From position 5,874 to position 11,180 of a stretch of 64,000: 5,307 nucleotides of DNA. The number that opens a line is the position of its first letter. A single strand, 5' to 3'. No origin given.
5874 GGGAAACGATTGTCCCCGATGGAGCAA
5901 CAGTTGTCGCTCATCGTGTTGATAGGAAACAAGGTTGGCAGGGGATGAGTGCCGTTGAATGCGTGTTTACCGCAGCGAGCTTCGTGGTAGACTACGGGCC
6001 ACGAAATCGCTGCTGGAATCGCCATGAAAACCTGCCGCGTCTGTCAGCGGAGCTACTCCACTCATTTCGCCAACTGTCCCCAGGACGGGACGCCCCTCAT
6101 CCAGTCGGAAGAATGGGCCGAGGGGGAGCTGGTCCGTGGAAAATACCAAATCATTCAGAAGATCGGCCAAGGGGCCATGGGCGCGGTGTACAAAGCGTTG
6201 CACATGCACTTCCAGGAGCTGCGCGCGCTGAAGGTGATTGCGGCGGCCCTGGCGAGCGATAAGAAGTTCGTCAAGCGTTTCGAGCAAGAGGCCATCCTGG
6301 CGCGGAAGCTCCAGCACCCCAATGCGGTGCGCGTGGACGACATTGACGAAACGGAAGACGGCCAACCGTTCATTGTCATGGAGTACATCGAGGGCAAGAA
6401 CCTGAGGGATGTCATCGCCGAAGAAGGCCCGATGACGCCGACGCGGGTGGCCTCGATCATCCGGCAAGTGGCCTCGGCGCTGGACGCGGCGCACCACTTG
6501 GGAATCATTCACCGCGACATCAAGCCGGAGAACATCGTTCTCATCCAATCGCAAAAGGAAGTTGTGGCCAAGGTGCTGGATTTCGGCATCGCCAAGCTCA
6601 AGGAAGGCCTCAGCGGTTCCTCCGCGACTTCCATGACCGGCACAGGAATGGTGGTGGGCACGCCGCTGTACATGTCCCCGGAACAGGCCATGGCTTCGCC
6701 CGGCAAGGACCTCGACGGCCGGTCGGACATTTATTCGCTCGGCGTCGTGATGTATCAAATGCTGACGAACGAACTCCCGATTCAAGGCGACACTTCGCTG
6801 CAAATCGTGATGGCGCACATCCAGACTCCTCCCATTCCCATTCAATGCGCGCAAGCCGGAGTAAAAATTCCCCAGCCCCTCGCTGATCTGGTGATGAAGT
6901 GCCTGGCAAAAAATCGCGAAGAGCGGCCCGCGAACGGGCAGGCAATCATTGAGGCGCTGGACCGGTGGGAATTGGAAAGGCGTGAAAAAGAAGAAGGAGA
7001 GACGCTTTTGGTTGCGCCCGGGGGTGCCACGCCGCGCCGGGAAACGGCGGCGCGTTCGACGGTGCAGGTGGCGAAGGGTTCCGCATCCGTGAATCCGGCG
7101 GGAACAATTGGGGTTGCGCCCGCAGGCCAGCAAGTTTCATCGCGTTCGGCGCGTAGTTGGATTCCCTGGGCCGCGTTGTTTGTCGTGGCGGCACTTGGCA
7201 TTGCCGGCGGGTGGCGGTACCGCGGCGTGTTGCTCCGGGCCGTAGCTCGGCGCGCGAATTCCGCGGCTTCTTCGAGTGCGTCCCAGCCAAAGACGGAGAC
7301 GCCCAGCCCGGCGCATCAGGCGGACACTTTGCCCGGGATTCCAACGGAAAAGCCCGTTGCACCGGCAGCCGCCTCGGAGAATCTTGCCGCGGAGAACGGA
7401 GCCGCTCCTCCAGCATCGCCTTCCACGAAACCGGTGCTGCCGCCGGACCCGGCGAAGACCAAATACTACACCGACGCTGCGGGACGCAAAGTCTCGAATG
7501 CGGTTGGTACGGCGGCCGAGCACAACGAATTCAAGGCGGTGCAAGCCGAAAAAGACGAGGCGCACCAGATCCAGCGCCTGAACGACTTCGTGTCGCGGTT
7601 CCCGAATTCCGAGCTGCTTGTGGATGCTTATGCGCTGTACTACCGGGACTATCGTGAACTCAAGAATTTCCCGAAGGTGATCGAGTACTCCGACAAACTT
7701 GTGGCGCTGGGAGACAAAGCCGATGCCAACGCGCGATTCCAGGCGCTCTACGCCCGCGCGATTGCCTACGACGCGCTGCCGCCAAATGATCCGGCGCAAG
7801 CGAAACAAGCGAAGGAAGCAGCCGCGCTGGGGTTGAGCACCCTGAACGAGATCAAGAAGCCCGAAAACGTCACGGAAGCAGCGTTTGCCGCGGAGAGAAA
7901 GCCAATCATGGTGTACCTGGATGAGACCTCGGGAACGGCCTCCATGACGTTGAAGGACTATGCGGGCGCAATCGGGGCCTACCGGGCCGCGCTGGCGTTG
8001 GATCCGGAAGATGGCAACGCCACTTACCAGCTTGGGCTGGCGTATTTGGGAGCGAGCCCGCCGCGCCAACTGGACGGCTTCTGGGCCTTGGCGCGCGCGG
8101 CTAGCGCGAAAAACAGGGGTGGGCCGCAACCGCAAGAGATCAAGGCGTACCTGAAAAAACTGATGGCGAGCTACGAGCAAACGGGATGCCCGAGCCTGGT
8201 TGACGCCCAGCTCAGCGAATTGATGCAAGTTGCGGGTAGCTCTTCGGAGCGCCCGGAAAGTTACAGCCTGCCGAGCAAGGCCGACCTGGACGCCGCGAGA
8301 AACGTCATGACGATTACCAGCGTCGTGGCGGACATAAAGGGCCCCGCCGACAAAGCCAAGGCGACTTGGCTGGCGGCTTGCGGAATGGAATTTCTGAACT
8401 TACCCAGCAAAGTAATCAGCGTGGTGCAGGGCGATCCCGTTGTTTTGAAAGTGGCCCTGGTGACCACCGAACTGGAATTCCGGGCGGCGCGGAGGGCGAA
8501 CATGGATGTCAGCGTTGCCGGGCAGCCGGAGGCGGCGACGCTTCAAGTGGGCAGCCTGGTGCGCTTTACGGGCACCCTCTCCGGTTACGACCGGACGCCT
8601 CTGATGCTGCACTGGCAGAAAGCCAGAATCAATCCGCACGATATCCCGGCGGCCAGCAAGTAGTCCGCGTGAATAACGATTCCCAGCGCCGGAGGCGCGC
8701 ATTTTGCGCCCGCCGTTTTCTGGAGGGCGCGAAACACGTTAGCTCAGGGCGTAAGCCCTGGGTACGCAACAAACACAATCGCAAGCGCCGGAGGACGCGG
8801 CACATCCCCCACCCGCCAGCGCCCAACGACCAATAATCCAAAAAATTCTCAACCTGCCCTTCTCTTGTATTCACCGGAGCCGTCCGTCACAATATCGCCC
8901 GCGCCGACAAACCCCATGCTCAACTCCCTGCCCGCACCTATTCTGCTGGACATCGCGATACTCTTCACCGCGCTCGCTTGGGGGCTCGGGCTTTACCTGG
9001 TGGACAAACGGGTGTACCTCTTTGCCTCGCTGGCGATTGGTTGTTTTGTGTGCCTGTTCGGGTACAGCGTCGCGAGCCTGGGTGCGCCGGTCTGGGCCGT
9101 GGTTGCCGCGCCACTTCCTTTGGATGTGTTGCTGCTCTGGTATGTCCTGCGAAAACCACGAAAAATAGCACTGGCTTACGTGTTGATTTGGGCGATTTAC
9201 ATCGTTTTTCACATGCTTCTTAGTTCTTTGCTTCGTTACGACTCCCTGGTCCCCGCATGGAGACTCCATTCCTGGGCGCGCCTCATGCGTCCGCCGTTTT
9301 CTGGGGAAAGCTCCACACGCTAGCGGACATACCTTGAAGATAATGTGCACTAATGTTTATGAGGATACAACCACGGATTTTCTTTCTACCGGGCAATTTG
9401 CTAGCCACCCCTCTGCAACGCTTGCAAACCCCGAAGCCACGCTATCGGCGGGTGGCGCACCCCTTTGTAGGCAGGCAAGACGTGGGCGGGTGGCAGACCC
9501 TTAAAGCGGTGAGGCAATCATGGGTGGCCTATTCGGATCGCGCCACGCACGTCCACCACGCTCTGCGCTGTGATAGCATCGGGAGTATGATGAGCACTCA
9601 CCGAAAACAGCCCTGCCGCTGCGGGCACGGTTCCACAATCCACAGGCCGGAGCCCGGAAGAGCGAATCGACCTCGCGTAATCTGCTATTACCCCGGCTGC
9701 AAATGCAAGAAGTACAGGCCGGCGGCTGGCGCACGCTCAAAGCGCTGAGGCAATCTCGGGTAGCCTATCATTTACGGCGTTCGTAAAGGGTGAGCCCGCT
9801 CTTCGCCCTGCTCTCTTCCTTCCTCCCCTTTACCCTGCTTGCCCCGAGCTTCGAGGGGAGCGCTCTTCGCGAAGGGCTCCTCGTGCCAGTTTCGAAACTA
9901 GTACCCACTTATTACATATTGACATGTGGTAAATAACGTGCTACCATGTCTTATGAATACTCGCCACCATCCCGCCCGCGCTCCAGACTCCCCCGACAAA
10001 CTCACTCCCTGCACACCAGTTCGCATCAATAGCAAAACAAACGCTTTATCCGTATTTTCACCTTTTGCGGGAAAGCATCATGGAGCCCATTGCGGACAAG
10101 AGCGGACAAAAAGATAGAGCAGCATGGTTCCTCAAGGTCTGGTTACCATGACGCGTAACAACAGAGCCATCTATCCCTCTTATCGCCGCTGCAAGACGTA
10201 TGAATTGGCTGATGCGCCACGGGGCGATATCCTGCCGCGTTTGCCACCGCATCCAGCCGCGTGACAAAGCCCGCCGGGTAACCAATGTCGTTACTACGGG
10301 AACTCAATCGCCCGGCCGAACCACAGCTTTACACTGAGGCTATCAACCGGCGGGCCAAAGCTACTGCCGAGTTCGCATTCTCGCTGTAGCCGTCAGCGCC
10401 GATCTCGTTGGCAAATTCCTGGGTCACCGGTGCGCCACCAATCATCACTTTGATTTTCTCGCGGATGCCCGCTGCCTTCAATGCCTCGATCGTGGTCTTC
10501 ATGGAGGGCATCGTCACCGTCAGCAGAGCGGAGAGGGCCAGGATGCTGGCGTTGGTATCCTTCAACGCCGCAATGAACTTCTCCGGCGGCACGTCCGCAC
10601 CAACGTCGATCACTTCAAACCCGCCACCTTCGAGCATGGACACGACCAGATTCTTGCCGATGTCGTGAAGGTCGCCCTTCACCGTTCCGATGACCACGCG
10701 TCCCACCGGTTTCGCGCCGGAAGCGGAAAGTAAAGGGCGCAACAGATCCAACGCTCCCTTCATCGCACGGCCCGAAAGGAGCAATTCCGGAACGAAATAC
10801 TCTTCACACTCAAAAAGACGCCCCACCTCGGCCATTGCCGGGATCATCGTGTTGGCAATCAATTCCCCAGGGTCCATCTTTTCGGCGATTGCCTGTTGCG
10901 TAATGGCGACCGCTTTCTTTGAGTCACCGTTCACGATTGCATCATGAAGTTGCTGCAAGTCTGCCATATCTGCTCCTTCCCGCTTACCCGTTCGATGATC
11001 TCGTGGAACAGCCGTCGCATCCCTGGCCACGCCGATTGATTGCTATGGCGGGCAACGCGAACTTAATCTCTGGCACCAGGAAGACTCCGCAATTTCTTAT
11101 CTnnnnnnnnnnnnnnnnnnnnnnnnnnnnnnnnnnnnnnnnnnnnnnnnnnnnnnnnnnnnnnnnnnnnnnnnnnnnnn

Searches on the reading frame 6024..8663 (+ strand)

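Call 75: search_protein_families(library=pfam, proteins=[window:6024-8663:+], max_evalue=0.00001)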
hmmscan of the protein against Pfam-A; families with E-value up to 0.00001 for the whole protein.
window:6024-8663:+ (879 aa): 2 families
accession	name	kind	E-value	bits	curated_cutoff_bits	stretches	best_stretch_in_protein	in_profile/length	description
PF00069.31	Pkinase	-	2.4e-50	171.8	31.7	1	41-306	1-256/263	Protein kinase domain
PF07714.23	PK_Tyr_Ser-Thr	-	6.3e-29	101.5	23.1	1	42-303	2-250/258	Protein tyrosine and serine/threonine kinase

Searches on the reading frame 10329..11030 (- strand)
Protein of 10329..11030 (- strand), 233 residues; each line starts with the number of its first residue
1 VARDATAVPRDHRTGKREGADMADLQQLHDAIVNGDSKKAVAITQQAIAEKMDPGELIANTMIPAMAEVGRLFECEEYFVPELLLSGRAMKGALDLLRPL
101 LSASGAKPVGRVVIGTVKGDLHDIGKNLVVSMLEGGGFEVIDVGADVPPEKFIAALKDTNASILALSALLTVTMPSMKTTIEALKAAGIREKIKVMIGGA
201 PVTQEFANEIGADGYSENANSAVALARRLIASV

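Call 75: search_protein_families(library=pfam, proteins=[window:10329-11030:-], max_evalue=0.00001)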
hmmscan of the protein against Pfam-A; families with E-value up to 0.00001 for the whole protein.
window:10329-11030:- (233 aa): 2 families
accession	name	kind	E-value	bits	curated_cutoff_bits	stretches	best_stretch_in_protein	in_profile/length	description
PF02310.24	B12-binding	-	1.6e-29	102.7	32.1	1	110-223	1-120/121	B12 binding domain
PF02607.22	B12-binding_2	-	7.6e-24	84.1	23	1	25-97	2-73/74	B12 binding domain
